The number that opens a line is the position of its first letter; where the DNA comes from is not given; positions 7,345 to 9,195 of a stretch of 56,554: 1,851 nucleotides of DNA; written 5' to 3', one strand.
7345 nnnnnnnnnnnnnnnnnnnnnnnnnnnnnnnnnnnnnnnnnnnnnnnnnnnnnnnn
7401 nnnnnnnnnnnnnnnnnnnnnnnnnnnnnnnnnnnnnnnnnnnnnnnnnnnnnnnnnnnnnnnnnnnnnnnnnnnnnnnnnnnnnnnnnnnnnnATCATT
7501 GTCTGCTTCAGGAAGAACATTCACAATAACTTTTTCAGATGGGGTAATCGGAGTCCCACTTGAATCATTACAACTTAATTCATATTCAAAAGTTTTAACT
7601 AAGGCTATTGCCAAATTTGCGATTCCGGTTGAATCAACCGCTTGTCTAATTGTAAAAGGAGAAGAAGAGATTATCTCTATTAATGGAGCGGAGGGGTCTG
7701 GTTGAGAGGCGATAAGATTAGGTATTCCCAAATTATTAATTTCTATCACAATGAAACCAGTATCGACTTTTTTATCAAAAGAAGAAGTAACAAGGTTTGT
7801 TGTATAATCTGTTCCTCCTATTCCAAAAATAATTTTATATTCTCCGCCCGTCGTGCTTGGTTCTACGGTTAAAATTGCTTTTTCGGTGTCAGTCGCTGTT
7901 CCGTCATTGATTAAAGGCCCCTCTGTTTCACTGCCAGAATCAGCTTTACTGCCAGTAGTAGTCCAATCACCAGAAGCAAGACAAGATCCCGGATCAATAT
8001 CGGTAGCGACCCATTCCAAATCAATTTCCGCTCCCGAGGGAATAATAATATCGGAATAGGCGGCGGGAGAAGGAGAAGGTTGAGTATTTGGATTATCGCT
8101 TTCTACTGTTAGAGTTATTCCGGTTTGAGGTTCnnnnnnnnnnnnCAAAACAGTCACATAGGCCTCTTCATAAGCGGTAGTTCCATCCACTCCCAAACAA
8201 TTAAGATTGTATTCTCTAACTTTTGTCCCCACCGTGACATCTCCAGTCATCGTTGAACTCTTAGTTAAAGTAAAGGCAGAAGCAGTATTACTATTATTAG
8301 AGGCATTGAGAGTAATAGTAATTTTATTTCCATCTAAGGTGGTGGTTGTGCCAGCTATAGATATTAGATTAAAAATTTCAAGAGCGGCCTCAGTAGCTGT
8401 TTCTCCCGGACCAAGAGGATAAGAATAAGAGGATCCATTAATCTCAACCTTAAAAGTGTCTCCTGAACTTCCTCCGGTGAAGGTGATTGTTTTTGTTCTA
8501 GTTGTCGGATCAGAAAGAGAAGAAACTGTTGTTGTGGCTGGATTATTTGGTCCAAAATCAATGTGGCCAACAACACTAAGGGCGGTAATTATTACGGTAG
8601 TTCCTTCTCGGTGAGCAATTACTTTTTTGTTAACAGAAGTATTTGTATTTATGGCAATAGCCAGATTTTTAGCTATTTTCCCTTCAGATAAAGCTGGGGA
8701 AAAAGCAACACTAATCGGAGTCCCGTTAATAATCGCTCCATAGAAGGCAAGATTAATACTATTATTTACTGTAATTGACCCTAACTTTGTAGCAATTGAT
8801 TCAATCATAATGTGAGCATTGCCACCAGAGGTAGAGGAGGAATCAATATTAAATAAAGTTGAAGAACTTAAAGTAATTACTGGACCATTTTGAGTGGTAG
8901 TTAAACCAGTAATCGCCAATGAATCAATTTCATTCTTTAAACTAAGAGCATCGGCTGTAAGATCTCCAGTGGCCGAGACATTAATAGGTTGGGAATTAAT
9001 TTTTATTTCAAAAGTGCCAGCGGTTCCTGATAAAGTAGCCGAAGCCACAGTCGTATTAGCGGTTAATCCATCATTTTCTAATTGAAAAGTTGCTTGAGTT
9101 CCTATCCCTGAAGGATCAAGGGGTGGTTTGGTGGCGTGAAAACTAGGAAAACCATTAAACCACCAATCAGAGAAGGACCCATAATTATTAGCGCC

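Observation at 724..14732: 13.7-kb gene for a 4,568-aa modular secreted protein coupled to a small membrane protein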

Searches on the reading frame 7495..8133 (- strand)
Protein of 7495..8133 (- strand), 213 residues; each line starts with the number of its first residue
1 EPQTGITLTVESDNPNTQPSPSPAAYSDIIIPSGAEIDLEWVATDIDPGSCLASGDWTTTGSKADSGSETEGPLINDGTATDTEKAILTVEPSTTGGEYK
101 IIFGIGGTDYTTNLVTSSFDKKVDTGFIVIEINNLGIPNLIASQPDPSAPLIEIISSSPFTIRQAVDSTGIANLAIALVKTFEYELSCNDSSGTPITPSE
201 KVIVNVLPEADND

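Call 102: find_homologous_proteins(query=window:7495-8133:-, max_evalue=0.001)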
Query window:7495-8133:-: 252 candidates shared short words with the query, none scored E <= 0.001.

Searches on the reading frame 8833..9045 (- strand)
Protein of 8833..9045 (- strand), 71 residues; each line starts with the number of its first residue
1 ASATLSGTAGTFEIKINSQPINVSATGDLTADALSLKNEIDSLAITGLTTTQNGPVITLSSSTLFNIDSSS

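Call 26: search_protein_families(library=pfam, alignment_id=A1, max_evalue=10)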
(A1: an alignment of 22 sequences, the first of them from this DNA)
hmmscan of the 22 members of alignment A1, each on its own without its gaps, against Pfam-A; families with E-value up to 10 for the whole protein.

A. member 1, seq(71 aa): 0 families

B. families by the number of members that match (of 22 scanned): 12 families
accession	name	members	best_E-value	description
PF07196.18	Flagellin_IN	3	0.013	Flagellin hook IN motif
PF14453.12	ThiS-like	2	0.013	ThiS-like ubiquitin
PF02119.21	FlgI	1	0.028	Flagellar P-ring protein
PF22685.1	Gal80p_C-like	1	0.029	Gal80p, C-terminal domain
PF03424.20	CBM_17_28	1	0.042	Carbohydrate binding domain (family 17/28)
PF16349.10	DUF4978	1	0.071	Domain of unknown function (DUF4978)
PF16128.11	DUF4840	1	0.076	Domain of unknown function (DUF4840)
PF04312.18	DUF460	1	0.086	Protein of unknown function (DUF460)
PF00389.36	2-Hacid_dh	1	0.1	D-isomer specific 2-hydroxyacid dehydrogenase, catalytic domain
PF09651.16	Cas_APE2256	1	0.12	CRISPR-associated protein (Cas_APE2256)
PF21992.2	DUF6927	1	0.15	Domain of unknown function (DUF6927)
PF04415.17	DUF515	1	1.5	Protein of unknown function (DUF515)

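Call 27: search_solved_structures(query=A1, max_evalue=10, show_alignments=3)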
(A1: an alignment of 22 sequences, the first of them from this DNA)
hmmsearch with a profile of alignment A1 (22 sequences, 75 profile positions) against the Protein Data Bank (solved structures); distinct sequences matched with E-value up to 10: 16.
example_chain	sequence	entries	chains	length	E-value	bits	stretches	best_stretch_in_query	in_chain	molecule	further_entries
6b5b_F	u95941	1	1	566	1.2e-05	28.7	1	6-72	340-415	Flagellin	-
8kee_A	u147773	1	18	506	0.0018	21.8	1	8-72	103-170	sheath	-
21vm_B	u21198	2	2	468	0.046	17.2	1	10-71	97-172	Phi92_gp130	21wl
4p99_A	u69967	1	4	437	0.053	17.1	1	6-29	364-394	MpAFP_RII tetra-tandemer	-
1fcl_A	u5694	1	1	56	0.15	15.6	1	12-45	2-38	IMMUNOGLOBULIN G BINDING PROTEIN G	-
3b83_A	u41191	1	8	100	0.21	15.1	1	3-31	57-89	TEN-D3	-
1xbd_A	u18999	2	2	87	0.22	15.1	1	4-24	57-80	XYLANASE D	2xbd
1e5b_A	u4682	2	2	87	0.22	15.1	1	4-24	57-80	XYLANASE D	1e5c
7jzk_D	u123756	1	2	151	0.32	14.5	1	13-53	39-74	Rifin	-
7y22_Y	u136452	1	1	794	0.65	13.5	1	10-73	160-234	phage tail tubular protein B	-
9yh1_A1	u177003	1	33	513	0.8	13.3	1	14-55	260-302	Flagellin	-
9cb9_A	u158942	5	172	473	1.2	12.7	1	18-66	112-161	Structural protein | Tail sheath protein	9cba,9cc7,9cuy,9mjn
4wu0_A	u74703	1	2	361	1.2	12.7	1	3-68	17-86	Similar to yteR (Bacilus subtilis)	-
5aiw_A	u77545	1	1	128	2.8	11.5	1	29-63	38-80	TRAH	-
9g8s_g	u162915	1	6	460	6.2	10.4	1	24-60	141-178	Tail sheath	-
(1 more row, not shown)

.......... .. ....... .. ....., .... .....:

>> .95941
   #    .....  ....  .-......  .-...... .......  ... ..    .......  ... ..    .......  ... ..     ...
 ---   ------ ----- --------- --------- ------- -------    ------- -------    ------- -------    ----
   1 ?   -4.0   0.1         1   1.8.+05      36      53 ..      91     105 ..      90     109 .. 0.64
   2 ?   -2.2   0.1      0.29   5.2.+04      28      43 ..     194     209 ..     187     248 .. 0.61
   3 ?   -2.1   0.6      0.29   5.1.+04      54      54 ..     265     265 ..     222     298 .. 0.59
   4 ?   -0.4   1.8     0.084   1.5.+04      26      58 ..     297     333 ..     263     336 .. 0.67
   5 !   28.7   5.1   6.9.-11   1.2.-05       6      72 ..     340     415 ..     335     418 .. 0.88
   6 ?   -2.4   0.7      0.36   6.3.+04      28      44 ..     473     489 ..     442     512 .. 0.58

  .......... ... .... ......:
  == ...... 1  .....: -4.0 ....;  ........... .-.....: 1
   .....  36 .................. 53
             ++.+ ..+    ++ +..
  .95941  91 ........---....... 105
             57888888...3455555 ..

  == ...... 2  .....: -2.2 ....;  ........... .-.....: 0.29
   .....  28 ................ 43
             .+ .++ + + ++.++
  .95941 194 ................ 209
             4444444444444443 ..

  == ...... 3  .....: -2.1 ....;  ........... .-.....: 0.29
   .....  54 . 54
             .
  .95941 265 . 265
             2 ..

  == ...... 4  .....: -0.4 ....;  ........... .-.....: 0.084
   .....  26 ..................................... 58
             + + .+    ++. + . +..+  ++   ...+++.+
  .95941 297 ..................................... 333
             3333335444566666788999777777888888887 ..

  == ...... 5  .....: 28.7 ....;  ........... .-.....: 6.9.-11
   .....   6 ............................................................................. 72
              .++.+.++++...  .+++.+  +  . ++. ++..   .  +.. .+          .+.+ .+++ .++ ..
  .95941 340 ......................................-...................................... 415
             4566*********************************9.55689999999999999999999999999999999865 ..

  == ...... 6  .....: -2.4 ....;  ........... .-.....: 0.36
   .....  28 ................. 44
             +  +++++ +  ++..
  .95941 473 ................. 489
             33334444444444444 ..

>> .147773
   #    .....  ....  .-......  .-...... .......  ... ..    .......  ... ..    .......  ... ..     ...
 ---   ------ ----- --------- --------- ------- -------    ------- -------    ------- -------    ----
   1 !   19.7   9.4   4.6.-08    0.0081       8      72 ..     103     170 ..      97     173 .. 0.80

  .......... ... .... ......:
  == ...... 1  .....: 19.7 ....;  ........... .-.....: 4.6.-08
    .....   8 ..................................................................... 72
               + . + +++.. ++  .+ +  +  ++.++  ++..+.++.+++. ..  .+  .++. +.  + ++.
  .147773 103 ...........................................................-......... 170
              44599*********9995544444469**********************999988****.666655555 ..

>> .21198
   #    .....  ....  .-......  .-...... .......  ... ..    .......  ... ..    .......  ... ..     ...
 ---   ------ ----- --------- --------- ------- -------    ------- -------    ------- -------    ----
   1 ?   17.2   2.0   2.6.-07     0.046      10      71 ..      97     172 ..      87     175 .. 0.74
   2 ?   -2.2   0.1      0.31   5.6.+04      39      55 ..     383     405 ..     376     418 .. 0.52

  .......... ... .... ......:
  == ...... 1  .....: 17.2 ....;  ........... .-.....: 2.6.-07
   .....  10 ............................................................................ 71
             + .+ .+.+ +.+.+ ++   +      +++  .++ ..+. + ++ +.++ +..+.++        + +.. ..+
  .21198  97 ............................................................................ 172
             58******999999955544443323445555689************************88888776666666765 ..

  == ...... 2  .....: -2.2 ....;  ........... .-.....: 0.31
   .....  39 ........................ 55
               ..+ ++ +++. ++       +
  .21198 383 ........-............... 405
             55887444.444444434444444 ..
